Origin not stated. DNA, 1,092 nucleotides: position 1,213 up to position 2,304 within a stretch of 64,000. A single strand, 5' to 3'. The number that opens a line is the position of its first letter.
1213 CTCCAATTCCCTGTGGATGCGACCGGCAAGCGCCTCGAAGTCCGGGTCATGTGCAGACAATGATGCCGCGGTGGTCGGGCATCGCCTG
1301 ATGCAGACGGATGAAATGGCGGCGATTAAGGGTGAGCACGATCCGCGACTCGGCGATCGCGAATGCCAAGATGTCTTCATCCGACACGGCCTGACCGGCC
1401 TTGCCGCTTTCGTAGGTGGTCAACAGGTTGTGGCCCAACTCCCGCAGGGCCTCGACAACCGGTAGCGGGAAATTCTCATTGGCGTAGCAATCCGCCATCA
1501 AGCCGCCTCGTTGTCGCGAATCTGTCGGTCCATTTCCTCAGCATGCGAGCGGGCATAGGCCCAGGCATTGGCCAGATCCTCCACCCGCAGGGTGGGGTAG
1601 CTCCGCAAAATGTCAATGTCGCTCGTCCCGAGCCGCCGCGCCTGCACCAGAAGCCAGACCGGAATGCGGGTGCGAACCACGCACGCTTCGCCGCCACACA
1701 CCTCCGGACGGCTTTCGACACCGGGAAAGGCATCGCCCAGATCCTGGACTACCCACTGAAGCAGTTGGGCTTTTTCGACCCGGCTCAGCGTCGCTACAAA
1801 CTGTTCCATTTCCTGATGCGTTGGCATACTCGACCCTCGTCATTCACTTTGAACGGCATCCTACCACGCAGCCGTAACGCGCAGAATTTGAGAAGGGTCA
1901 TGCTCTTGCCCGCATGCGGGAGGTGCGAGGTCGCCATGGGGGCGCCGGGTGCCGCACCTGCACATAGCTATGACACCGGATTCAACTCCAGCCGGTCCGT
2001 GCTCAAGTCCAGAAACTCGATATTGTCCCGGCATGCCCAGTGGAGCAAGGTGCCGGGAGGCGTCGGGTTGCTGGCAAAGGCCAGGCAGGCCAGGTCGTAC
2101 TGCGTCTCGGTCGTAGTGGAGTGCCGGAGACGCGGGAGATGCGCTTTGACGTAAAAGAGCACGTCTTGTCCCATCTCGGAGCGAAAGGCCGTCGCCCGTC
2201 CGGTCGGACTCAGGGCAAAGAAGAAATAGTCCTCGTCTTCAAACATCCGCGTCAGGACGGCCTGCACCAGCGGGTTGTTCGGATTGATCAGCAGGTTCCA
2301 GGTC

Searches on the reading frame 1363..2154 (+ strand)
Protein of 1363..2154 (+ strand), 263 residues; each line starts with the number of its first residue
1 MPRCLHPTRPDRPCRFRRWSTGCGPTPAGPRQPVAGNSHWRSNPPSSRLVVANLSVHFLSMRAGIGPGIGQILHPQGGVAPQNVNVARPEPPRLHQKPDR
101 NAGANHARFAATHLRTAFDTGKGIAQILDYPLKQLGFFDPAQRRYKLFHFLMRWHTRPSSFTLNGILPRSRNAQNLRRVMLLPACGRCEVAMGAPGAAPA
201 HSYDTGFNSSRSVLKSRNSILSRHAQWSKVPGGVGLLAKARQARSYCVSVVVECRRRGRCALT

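Call 23: search_protein_families(library=pfam, proteins=[window:1363-2154:+], max_evalue=0.001)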
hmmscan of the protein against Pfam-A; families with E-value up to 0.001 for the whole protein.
window:1363-2154:+ (263 aa): 0 families

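Call 81: find_encoding_contigs(protein=window:1363-2154:+, flank=10000, max_places=3)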
Protein window:1363-2154:+ (263 aa): no gene with exactly this product is on record in the collection.
